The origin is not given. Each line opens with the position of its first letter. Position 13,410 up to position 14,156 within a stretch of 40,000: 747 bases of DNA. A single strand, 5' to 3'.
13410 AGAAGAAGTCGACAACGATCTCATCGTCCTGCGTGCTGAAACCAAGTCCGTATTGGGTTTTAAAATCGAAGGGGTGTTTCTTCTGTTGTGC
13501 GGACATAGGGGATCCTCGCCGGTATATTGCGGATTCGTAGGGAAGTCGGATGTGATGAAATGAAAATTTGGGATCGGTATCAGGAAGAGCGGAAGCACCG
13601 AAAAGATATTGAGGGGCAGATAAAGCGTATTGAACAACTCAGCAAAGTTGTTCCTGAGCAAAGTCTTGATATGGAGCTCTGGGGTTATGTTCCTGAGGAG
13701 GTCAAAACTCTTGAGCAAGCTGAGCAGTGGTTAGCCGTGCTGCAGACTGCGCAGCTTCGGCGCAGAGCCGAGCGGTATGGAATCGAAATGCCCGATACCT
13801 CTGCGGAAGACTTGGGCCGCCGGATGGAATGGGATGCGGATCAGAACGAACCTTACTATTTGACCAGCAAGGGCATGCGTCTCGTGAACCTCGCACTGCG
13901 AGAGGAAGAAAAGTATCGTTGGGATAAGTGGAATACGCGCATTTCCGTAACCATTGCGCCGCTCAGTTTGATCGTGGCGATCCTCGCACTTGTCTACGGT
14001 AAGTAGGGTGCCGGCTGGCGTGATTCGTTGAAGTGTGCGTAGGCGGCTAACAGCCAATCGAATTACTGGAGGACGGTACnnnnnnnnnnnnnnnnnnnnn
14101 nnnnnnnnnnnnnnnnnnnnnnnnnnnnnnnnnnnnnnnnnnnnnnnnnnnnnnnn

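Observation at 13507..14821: Opposite-strand AT-richer two-gene insert: membrane-anchored protein plus AbiV/DUF5677-like helical protein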

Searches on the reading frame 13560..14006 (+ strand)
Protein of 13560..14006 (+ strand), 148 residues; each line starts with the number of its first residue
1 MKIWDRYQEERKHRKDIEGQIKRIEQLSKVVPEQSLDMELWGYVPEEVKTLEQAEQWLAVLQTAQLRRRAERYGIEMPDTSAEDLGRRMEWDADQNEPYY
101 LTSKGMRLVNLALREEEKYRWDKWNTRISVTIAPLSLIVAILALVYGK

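Call 4: search_protein_families(library=pfam, proteins=[window:13560-14006:+], max_evalue=1)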
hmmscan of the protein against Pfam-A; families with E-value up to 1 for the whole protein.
window:13560-14006:+ (148 aa): 2 families
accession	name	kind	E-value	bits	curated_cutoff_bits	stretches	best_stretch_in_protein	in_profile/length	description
PF02998.19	Lentiviral_Tat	-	0.057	13.9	27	1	34-71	20-56/86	Lentiviral Tat protein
PF18592.6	Tho1_MOS11_C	-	0.29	11.5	26.8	1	68-89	12-30/37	Tho1/MOS11 C-terminal domain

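Call 5: search_protein_families(library=padloc, proteins=[window:13560-14006:+], max_evalue=1)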
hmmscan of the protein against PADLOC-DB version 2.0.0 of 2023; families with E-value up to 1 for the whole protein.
window:13560-14006:+ (148 aa): 0 families

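Call 6: search_protein_families(library=phrogs, proteins=[window:13560-14006:+], max_evalue=1)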
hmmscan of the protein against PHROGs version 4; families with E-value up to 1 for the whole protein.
window:13560-14006:+ (148 aa): 3 families
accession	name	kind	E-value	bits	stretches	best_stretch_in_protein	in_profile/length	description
phrog_19471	-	unknown function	4.9e-20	73.1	1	12-134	7-129/142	-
phrog_3281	-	DNA, RNA and nucleotide metabolism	0.27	12.6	1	46-80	56-90/107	endonuclease VII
phrog_6026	-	unknown function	0.5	11.4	0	4-28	94-118/121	-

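Call 7: search_protein_families(library=ncbifam, proteins=[window:13560-14006:+], max_evalue=1)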
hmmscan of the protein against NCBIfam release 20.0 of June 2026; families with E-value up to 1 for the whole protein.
window:13560-14006:+ (148 aa): 0 families

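Call 11: find_homologous_proteins(query=window:13560-14006:+, max_evalue=0.001)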
Query window:13560-14006:+ (148 aa): 26 proteins with E <= 0.001 among 106 candidates.
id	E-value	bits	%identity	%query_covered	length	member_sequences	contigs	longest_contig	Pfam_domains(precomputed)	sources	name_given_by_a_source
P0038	5.4e-91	320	100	100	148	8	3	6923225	-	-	-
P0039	2.0e-83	295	91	100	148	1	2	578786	-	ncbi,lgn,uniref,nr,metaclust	ncbi:hypothetical protein SAMN04487857_102374 [Pseudomonas sp. ok272]|uniref:hypothetical protein n=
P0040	2.0e-83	295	91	100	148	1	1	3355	-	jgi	jgi:hypothetical protein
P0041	4.9e-82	291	90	100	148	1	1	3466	-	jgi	jgi:hypothetical protein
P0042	1.4e-79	283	87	100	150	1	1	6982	-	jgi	jgi:hypothetical protein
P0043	3.5e-75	269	83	100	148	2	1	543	-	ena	-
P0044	9.4e-75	267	82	100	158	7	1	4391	-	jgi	jgi:hypothetical protein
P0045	8.9e-74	264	82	100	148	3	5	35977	-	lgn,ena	-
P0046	3.0e-71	256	77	100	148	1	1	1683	-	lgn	-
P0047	5.6e-71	255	80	100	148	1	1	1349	-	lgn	-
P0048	1.0e-70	254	79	100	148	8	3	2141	-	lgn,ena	-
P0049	1.7e-70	253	79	100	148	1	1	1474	-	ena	-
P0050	2.3e-70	253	77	100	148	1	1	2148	-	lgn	-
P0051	2.1e-65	237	74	100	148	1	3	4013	-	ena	-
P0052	1.4e-64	234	75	97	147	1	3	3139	-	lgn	-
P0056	1.7e-63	231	74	97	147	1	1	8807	-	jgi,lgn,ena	-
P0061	1.7e-45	172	55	89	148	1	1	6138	-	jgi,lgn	jgi:hypothetical protein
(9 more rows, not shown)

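Call 16: find_related_loci(query=A2, collection=viral_contigs, flank=8000)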
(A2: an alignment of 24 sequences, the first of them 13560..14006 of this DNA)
Query A2 (148 aa) in viral_contigs; peptide patterns used: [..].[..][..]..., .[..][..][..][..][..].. (x = any residue, [..] = any of these).
130 stretches matched a pattern; 4 encode a relative of the query (tblastn E <= 1e-3); 4 distinct loci.
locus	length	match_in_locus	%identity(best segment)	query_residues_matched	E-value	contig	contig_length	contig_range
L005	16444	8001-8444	99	1-148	8e-97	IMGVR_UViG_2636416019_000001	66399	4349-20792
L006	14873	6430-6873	91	1-148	7e-92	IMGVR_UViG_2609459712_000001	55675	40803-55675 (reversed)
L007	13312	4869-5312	91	1-148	4e-90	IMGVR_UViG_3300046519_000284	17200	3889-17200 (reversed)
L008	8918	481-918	60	3-148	4e-58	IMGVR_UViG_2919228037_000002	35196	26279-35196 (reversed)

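Call 30: search_dna_similar(query=window:13560-14006:+, collection=phages, mode=protein, max_evalue=0.001, max_rows=30)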
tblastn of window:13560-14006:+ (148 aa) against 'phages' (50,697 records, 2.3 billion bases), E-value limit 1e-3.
No match.

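Call 37: find_encoding_contigs(protein=P0038, flank=4000, max_places=6)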
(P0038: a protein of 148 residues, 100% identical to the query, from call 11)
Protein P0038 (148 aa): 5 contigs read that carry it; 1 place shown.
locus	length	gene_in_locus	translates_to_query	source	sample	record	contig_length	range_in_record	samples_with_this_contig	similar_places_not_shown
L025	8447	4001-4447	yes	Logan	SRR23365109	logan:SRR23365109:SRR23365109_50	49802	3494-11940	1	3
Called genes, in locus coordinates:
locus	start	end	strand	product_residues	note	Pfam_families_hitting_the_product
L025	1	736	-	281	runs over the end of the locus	-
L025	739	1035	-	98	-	-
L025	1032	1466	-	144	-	-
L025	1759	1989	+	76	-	-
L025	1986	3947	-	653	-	PF00145:DNA_methylase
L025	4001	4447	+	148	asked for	-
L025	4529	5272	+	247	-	-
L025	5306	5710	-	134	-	-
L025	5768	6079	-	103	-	-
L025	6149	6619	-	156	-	-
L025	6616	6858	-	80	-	PF20661:SutA-RBD (weak)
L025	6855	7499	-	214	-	PF09588:YqaJ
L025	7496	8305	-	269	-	PF04404:ERF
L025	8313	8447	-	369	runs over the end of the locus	-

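Call 41: search_protein_families(library=pfam, proteins=[L025:4529-5272:+, L005:8511-8771:+], max_evalue=0.1)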
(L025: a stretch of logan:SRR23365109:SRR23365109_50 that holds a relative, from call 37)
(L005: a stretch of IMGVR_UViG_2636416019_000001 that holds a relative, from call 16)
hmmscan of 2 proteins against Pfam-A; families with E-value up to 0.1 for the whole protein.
L025:4529-5272:+ (247 aa): 1 family
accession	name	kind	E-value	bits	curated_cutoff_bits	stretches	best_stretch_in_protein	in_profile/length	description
PF21369.3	STL11_N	-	0.067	13.7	27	0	20-68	16-59/117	STL11, N-terminal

L005:8511-8771:+ (86 aa): 1 family
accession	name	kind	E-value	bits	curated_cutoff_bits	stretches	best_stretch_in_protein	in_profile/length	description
PF21065.3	Reovirus_L2_MT1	-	0.067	12.9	27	1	6-65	31-89/293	Reovirus core-spike protein lambda-2 (L2), methyltransferase-1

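Call 42: find_encoding_contigs(protein=P0039, flank=4000, max_places=3)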
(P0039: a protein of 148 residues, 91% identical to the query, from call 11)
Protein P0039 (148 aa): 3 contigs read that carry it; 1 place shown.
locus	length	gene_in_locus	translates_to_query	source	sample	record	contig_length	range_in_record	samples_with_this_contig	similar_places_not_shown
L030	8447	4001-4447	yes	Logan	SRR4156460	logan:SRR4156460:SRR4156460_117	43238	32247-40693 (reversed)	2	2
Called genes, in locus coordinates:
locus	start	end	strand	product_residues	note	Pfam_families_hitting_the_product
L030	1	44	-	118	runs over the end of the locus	-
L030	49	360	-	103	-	-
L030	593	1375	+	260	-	-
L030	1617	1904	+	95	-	PF20735:Lambda_ea8_5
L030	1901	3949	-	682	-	PF00145:DNA_methylase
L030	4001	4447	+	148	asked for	-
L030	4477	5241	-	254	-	-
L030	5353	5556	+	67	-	-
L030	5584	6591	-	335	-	PF04245:NA37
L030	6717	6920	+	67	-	-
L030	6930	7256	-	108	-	-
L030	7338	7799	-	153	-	-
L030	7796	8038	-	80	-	-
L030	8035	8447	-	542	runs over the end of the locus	PF09588:YqaJ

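Call 43: find_encoding_contigs(protein=P0045, flank=4000, max_places=4)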
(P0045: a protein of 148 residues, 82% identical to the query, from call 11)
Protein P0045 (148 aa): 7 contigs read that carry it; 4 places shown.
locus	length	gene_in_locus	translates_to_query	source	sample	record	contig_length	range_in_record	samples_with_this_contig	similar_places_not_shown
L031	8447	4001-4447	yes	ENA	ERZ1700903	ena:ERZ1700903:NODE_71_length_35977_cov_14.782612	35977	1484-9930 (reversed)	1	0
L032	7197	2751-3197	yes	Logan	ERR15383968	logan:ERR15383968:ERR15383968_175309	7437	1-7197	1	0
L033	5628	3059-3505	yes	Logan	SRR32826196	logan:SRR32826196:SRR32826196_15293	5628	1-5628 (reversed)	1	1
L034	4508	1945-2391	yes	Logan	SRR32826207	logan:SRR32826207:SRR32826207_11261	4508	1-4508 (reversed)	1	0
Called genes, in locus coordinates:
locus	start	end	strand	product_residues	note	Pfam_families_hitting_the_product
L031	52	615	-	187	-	-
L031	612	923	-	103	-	PF14359:DUF4406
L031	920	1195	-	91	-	-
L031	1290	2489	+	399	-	PF13391:HNH_2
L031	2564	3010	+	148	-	-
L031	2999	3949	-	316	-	PF01507:PAPS_reduct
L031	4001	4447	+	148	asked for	-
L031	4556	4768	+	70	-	-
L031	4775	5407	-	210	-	-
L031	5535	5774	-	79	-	-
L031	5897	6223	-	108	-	-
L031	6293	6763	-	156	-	-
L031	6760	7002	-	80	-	-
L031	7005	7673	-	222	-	PF09588:YqaJ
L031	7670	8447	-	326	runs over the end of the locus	PF03837:RecT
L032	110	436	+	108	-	-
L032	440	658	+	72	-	-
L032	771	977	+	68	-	-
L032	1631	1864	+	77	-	-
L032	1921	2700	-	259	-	PF10979:DUF2786, PF23771:DUF7168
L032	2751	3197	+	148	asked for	-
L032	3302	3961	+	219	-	-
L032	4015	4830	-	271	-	PF10065:DUF2303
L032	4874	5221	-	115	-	PF27127:YfdP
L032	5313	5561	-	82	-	-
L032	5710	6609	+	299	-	PF16872:putAbiC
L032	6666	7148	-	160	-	-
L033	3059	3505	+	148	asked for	-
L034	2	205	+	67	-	?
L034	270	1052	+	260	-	-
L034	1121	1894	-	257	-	-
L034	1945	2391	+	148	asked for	-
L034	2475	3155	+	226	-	-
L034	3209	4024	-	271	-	PF10065:DUF2303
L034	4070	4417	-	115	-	PF27127:YfdP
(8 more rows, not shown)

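Call 44: find_encoding_contigs(protein=P0056, flank=4000, max_places=3)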
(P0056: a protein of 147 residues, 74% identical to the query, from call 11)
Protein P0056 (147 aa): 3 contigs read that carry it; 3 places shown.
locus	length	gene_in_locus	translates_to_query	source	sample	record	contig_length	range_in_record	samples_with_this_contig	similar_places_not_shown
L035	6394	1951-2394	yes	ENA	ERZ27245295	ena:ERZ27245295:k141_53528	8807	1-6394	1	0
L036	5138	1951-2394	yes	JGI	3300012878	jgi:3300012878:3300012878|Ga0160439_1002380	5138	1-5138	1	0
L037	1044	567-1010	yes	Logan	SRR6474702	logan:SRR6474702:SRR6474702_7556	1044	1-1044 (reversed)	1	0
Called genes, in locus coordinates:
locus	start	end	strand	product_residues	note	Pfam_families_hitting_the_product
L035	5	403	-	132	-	PF10765:Phage_P22_NinX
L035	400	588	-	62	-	-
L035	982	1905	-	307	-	PF00145:DNA_methylase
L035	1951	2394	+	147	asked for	-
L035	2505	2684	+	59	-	-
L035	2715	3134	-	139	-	-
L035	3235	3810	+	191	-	-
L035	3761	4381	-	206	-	PF26211:Phage_phiTE_072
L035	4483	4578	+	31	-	-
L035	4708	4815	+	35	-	-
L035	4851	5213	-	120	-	-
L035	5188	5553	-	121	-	PF24886:DUF7740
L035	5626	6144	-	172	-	-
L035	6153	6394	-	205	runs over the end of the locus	PF09588:YqaJ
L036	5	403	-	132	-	PF10765:Phage_P22_NinX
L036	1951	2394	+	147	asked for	-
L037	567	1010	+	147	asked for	-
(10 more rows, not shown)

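Call 45: find_encoding_contigs(protein=P0061, flank=4000, max_places=3)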
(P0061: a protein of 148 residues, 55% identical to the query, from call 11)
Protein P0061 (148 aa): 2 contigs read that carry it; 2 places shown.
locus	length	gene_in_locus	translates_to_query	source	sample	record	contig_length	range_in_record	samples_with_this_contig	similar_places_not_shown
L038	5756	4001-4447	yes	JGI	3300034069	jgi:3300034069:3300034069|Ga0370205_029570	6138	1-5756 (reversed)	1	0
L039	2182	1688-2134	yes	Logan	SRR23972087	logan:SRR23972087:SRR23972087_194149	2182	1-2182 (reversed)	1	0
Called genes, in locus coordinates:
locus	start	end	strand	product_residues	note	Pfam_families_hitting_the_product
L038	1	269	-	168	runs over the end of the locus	-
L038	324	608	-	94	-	-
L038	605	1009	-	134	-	-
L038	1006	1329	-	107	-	-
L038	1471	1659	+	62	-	-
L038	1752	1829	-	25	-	-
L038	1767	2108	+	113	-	-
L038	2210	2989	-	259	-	PF10979:DUF2786, PF23771:DUF7168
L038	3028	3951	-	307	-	PF00145:DNA_methylase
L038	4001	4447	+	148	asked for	-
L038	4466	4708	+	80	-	-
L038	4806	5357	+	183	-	-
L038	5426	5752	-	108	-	-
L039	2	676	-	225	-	?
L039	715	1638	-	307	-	PF00145:DNA_methylase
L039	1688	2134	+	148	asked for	-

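Call 53: predict_structure(alignment_id=A2)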
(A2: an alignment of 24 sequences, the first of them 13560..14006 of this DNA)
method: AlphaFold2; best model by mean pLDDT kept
length: 148 residues; sequences in the alignment: 24
mean_pLDDT: 75.1   pTM: 0.51
mean pLDDT of the five models: 75.1, 74.9, 74.6, 71.2, 69.2
residues with pLDDT >= 90: 0; 70-90: 110; 50-70: 38; < 50: 0
segments of 3 or more residues with pLDDT < 50: none
pLDDT, mean of each block of 10 residues (from residue 1): 70 73 68 59 67 79 84 81 77 67 83 86 78 76 77
secondary structure, 60 per line:
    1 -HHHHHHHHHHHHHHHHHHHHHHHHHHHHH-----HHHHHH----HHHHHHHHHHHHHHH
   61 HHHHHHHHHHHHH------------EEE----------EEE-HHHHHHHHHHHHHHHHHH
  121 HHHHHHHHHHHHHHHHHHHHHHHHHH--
elements in order: H2-30 H36-41 H46-73 E86-88 E99-101 H103-146

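Call 59: search_protein_families(library=padloc, proteins=[L025:4529-5272:+, L032:3302-3961:+, L034:2475-3155:+, L038:4806-5357:+, L030:4477-5241:-, L032:5710-6609:+], max_evalue=0.01)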
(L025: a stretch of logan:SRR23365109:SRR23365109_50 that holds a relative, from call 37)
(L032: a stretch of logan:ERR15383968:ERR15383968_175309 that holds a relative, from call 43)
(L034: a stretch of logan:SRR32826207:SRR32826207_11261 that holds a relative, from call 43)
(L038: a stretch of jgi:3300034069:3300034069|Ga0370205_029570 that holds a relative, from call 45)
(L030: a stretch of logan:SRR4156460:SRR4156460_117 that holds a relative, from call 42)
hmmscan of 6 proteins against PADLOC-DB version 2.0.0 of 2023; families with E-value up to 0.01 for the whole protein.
L025:4529-5272:+ (247 aa): 0 families

L032:3302-3961:+ (219 aa): 0 families

L034:2475-3155:+ (226 aa): 1 family
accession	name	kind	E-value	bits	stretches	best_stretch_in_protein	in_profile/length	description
PDLC04994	PDC-S31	-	0.0064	13.9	0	92-174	125-205/273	-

L038:4806-5357:+ (183 aa): 0 families

L030:4477-5241:- (254 aa): 0 families

L032:5710-6609:+ (299 aa): 1 family
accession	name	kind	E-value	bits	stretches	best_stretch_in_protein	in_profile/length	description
PDLC02351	AbiP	-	0.0024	15.9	0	214-269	135-189/223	AbiP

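Call 60: fold_search(model_id=the predicted structure, library=pdb)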
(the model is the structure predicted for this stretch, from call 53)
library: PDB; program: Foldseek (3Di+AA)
matches with E <= 10: 119; with E <= 0.001: 0
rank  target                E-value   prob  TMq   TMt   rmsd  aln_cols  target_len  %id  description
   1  6c2s_A                3.6e-01  0.20  0.25  0.26  22.3       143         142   16  Transcriptional repressor, CouR, bound to a 23-mer DNA duplex (released 2018-05-30)
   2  4em0                  3.8e-01  0.33  0.26  0.26  12.4       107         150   24  staphylococcus aureus MarR in complex with salicylate and kanamycin (released 2013-04-17)
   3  5hli_A                4.4e-01  0.13  0.21  0.22  19.4       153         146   10  Structure of Disulfide formed AbfR (released 2017-01-25)
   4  2rdp                  4.7e-01  0.20  0.25  0.27  21.6       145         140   18  The structure of a MarR family protein from Bacillus stearothermophilus (released 2007-11-13)
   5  8zde_A                6.5e-01  0.18  0.26  0.27  15.8       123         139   10  Crystal structure of HsmR with DNA bound (released 2025-11-05)
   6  4zzl_A                6.5e-01  0.18  0.17  0.17  12.6        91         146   14  MexR R21W derepressor mutant causing multidrug resistance in P. aeruginosa by mexAB-oprM efflux pump expression (released 2016-07-27)
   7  8ylh_B                6.9e-01  0.30  0.25  0.23  13.1        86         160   23  Crystal structure of Pectobacterium atrosepticum PecS (released 2024-11-13)
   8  2fbh                  7.9e-01  0.21  0.26  0.28  17.1       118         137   19  The crystal structure of transcriptional regulator PA3341 (released 2005-12-20)
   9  3s2w_F                9.0e-01  0.16  0.24  0.25  21.3       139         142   12  The crystal structure of a MarR transcriptional regulator from Methanosarcina mazei Go1 (released 2011-06-22)
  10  3mex_A                9.0e-01  0.12  0.23  0.23  16.9       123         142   10  Crystal structure of MexR in oxidized state (released 2010-07-28)
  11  8ylh_A                1.1e+00  0.23  0.25  0.23  13.0        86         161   23  Crystal structure of Pectobacterium atrosepticum PecS (released 2024-11-13)
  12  3ech_B                1.1e+00  0.13  0.25  0.26  15.9       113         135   18  The MarR-family repressor MexR in complex with its antirepressor ArmR (released 2008-10-21)
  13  5yhy                  1.2e+00  0.11  0.26  0.26  18.1       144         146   17  Structure of Lactococcus lactis ZitR, C30S mutant (released 2017-12-06)
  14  2pg4_B                1.6e+00  0.09  0.18  0.28  10.8        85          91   24  Crystal structure of a putative dna binding protein (ape_0880a) from aeropyrum pernix k1 at 2.21 A resolution (released 2007-04-24)
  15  8za5_B                1.8e+00  0.12  0.25  0.26  13.0       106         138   10  Crystal structure of HsmR (released 2025-10-29)
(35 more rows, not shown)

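Call 82: search_protein_families(library=padloc, proteins=[L005:9199-9828:+], max_evalue=0.01)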
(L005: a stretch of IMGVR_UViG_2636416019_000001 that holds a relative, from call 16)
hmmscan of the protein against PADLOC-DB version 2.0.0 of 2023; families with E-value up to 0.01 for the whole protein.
L005:9199-9828:+ (209 aa): 0 families
